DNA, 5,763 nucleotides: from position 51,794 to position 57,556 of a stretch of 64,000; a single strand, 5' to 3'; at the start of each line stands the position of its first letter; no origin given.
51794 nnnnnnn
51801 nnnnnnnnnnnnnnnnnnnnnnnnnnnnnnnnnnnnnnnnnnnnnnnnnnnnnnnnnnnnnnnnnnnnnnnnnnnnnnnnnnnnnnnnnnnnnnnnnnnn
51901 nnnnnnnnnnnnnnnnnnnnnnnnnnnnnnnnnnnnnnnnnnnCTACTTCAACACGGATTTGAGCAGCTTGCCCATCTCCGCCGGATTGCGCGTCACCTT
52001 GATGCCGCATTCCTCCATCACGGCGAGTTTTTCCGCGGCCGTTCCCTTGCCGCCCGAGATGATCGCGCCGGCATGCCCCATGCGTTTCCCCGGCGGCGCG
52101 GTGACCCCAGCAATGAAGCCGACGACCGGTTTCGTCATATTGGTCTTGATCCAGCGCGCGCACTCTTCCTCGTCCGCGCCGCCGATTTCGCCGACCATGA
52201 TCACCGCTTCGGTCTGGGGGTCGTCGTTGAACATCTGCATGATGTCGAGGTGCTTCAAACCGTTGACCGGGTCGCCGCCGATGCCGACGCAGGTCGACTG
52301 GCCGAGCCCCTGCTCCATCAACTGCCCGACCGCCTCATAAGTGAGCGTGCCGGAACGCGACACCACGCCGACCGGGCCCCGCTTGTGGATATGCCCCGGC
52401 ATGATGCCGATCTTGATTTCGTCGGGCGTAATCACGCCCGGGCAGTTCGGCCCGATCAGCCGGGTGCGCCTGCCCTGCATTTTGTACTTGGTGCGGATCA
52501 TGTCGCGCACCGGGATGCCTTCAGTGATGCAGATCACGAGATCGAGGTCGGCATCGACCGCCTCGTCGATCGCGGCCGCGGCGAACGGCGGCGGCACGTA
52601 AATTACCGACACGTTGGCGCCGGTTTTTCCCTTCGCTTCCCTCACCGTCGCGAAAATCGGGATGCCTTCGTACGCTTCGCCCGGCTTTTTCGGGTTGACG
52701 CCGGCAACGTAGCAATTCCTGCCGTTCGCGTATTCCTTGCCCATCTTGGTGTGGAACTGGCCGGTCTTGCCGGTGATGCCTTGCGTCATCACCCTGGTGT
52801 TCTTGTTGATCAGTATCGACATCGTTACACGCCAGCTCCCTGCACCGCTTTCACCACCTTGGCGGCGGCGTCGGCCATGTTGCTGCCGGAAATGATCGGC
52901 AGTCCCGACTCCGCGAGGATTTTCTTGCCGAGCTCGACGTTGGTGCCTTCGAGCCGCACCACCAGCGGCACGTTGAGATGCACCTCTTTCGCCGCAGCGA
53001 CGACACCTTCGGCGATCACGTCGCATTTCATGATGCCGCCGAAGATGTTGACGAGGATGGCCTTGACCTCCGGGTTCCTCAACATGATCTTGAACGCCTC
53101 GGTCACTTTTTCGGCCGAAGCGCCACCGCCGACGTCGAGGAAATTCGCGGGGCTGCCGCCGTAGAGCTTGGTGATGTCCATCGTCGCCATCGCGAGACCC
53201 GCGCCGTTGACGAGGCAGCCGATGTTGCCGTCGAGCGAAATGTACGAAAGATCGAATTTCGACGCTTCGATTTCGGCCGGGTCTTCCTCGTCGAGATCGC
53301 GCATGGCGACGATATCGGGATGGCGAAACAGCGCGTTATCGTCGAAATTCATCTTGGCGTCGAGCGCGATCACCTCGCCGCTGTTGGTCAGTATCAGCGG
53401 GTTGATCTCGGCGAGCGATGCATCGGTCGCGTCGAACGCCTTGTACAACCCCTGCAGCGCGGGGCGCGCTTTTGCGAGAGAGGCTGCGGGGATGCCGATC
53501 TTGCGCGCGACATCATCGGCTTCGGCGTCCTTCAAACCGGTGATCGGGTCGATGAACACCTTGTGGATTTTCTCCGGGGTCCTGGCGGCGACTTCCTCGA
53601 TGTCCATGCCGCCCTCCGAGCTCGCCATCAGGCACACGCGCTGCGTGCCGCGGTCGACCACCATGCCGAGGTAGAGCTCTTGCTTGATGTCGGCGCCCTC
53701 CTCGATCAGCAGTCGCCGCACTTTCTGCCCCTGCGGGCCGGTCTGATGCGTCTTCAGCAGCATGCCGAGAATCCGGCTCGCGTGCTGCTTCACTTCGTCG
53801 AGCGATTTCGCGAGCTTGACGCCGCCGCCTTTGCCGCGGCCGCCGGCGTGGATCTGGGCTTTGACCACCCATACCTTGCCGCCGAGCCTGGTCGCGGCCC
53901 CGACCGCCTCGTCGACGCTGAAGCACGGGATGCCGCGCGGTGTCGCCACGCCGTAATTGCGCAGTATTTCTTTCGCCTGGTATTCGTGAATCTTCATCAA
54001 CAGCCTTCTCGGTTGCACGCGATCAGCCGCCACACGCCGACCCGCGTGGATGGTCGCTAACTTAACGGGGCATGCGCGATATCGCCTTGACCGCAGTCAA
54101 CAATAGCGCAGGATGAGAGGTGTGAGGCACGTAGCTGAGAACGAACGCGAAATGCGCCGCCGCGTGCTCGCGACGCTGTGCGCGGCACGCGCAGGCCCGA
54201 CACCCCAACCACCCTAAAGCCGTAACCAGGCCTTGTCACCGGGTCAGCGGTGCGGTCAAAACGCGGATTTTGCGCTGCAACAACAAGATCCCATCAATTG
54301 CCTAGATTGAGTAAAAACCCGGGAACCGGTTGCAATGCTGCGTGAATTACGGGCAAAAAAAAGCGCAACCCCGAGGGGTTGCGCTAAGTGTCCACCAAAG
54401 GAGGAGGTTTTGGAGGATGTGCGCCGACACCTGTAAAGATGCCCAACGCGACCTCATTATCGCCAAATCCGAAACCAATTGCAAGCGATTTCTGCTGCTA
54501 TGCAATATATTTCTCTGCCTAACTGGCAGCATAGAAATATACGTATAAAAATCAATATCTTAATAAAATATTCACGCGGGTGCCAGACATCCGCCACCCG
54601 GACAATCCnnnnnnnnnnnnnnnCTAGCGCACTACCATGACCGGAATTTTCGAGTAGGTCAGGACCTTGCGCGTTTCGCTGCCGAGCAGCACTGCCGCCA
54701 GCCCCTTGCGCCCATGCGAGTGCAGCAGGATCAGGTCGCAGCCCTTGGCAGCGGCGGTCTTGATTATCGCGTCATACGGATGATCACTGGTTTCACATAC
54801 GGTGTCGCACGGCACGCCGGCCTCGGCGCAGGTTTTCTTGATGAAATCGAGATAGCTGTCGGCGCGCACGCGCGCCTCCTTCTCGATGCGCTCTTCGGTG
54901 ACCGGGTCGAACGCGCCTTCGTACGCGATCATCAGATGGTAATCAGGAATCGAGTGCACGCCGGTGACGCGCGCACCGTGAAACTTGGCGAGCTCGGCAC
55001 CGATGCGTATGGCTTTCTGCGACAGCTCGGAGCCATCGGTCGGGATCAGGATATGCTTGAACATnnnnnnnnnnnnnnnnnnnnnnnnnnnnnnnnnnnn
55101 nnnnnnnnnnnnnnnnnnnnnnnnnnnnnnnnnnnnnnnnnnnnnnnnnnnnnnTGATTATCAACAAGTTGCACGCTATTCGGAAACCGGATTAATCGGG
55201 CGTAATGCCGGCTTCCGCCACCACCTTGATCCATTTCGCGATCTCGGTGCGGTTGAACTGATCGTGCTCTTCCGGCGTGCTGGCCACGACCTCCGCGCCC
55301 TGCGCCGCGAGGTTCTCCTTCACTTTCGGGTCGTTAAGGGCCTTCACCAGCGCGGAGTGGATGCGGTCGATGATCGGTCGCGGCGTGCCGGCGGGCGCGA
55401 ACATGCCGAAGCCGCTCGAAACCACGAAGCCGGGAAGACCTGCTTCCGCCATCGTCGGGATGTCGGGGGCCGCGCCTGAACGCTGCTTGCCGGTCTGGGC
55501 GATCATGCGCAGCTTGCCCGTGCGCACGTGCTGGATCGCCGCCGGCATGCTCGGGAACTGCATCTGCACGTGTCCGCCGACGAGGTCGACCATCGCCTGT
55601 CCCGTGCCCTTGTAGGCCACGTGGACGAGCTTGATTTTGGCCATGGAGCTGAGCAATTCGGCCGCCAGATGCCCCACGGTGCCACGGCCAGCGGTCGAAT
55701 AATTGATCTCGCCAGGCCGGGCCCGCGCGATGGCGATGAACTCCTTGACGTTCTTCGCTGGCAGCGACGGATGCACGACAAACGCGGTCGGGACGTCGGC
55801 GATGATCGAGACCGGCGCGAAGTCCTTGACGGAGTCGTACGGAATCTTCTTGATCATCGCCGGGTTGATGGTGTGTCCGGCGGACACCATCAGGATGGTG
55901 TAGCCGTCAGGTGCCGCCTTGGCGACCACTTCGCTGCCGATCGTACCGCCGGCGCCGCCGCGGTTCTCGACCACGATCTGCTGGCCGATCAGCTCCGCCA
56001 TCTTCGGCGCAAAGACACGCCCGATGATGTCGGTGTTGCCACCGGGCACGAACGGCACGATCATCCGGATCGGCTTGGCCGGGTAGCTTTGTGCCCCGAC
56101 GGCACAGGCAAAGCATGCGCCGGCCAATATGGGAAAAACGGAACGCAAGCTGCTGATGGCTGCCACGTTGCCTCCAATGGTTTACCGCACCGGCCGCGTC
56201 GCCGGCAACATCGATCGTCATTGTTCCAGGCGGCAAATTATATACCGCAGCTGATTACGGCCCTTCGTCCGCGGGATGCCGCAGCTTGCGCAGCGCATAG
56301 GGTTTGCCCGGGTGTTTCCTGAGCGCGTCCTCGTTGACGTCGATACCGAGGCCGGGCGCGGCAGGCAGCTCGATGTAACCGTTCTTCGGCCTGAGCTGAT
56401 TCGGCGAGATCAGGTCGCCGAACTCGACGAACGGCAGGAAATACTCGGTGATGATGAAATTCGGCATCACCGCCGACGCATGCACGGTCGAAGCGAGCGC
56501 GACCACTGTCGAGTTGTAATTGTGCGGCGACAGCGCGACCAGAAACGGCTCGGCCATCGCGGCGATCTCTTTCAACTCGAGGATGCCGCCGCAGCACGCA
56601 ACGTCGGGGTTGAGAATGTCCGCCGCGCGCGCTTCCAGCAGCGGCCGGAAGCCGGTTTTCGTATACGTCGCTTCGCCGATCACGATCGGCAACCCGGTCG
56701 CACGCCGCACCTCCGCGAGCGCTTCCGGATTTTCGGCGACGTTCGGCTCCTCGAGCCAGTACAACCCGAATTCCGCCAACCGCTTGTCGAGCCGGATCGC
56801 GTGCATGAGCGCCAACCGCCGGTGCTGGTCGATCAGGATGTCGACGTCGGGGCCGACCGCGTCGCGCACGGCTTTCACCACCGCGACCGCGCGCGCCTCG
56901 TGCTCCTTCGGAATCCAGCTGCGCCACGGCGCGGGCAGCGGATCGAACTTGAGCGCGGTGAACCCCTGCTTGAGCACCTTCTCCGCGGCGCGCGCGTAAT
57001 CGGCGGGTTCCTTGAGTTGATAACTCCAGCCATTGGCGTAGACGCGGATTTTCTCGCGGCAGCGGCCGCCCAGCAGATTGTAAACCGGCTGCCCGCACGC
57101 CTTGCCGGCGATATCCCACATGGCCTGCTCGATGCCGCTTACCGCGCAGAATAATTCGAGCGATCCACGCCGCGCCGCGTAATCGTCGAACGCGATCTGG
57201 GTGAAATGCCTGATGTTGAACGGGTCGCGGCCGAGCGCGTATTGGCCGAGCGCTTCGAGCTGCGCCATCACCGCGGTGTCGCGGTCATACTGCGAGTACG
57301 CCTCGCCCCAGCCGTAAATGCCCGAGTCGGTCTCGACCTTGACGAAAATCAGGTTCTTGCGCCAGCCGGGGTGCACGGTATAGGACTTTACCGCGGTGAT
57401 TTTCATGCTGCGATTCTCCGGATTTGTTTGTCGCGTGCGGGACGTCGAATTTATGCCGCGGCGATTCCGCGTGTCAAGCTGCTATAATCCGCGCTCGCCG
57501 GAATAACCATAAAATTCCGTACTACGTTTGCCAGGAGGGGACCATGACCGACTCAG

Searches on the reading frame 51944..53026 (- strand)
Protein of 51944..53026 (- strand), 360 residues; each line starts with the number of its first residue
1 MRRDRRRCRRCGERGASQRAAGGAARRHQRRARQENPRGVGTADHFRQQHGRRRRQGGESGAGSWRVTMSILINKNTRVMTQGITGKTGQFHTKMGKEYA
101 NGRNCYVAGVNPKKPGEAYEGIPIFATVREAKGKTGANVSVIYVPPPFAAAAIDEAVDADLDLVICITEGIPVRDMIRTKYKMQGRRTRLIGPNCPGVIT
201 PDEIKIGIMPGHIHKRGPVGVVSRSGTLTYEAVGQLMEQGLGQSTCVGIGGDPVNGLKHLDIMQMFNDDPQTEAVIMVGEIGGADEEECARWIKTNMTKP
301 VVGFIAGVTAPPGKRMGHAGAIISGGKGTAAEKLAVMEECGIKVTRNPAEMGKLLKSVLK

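Call 12: search_protein_families(library=ncbifam, max_evalue=1e-10, proteins=[window:51944-53026:-])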
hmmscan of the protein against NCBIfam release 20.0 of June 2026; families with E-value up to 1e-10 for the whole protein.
window:51944-53026:- (360 aa): 4 families
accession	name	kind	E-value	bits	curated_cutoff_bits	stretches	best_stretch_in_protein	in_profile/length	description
NF004230.0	PRK05678.1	equivalog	9e-142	471.5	336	1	69-360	1-289/291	succinate--CoA ligase subunit alpha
TIGR01019.1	sucCoAalpha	subfamily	1.4e-130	434.9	353.2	1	71-359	1-286/286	succinate--CoA ligase subunit alpha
TIGR02717.1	AcCoA-syn-alpha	equivalog_domain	2.9e-20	72.4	567.15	1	106-351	38-280/447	acetate--CoA ligase alpha subunit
NF004760.0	PRK06091.1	subfamily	4.6e-13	48.5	433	1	135-309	116-290/555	acyl-CoA synthetase FdrA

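Call 53: search_protein_families(library=pfam, max_evalue=0.00001, proteins=[window:51944-52840:-])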
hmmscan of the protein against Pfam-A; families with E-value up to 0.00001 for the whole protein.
window:51944-52840:- (298 aa): 4 families
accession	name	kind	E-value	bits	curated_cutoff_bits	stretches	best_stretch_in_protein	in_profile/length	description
PF02629.25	CoA_binding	-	1.2e-23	84.1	22.3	1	12-108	1-97/97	CoA binding domain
PF00549.24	Ligase_CoA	-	2.2e-22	80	24.5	1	160-271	1-118/128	CoA-ligase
PF13607.11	Succ_CoA_lig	-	4.4e-10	39.9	27.4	1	154-292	1-134/138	Succinyl-CoA ligase like flavodoxin domain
PF13380.12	CoA_binding_2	-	7.3e-06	26.9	22.8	0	25-138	11-115/116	CoA binding domain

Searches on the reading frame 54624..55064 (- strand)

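Call 26: search_protein_families(library=pfam, max_evalue=0.00001, proteins=[window:54624-55064:-])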
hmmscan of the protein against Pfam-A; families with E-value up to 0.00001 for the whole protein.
window:54624-55064:- (146 aa): 1 family
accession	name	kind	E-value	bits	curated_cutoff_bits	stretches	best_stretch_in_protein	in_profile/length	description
PF00582.32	Usp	-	1.3e-30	107.3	24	1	1-146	1-141/141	Universal stress protein family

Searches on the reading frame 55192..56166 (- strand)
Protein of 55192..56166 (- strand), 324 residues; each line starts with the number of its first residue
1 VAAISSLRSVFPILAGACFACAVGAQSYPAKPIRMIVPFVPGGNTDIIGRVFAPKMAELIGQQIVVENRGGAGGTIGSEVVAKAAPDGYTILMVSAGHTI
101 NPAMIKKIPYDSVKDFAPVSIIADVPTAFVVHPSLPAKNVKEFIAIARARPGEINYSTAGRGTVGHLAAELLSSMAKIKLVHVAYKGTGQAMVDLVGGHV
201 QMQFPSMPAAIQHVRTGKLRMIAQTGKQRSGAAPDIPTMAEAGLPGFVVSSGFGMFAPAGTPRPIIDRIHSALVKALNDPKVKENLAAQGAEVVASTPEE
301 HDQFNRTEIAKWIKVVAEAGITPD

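Call 26: search_protein_families(library=pfam, max_evalue=0.00001, proteins=[window:55192-56166:-])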
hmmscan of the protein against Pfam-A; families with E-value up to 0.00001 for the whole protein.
window:55192-56166:- (324 aa): 1 family
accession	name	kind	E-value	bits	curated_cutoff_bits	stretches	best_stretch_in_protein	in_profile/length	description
PF03401.19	TctC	-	1.3e-77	261.5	27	1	49-320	2-273/274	Tripartite tricarboxylate transporter family receptor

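Call 27: search_protein_families(library=ncbifam, max_evalue=0.00001, proteins=[window:55192-56166:-])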
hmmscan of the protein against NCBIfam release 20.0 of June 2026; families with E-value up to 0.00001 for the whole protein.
window:55192-56166:- (324 aa): 0 families

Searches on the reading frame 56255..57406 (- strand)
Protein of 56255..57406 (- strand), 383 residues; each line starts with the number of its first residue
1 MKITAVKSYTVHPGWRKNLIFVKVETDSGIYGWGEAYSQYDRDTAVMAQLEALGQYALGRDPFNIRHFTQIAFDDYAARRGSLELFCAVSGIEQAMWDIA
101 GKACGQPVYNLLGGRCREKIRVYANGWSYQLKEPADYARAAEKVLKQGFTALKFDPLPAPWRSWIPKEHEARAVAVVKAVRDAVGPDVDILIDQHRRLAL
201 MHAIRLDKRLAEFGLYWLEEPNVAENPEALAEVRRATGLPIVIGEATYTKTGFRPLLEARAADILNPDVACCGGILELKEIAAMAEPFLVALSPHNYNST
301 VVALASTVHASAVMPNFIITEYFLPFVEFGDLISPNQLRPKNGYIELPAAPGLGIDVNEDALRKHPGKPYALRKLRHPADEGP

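Call 27: search_protein_families(library=ncbifam, max_evalue=0.00001, proteins=[window:56255-57406:-])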
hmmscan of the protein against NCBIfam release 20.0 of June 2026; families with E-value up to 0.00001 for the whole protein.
window:56255-57406:- (383 aa): 14 families
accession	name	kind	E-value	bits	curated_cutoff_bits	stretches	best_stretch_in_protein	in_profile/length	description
NF010624.0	PRK14017.1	equivalog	1.7e-83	280.8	311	1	1-366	1-361/382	galactonate dehydratase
NF040790.2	glucon_galact_dh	equivalog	1e-79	268.2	750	1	14-372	20-376/390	bifunctional D-gluconate/D-galactonate dehydratase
NF043051.1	ManoateDhtManD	equivalog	1.1e-59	202.3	550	2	166-372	184-390/403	D-mannonate dehydratase ManD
NF011654.0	PRK15072.1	subfamily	7e-57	193.1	430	2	164-372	183-391/404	D-galactonate dehydratase family protein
NF040866.1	AraD_Arch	equivalog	5.4e-41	140.8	650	1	5-364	23-368/372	arabinonate dehydratase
NF047820.1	TalGalacDh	equivalog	2.3e-34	118.9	500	1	18-361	37-360/371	L-talarate/galactarate dehydratase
NF011968.0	PRK15440.1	equivalog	6.5e-34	117.5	393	1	22-365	62-391/395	L-rhamnonate dehydratase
TIGR02534.1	mucon_cyclo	subfamily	4.6e-32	111.5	334.95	1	88-364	99-364/368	muconate/chloromuconate family cycloisomerase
NF043002.1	HProlDhtase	equivalog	7.7e-18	64.5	500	1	21-362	35-359/366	cis-3-hydroxy-L-proline dehydratase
TIGR03247.1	glucar-dehydr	equivalog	1.6e-12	46.9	828.7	1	174-364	213-404/441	glucarate dehydratase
TIGR01928.1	menC_lowGC_arch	equivalog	1.2e-09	37.7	200.65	1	17-284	21-270/325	o-succinylbenzoate synthase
NF002782.0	PRK02901.1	equivalog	2.2e-09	36.8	288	1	169-316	116-260/328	o-succinylbenzoate synthase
NF042940.1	racemase_DgcA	equivalog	7.6e-07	28.6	400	1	18-287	25-261/323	N-acetyl-D-Glu racemase DgcA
NF041118.1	A_G_epim_Thtga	equivalog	2.8e-06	26.7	500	1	18-273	30-269/341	L-Ala-D/L-Glu epimerase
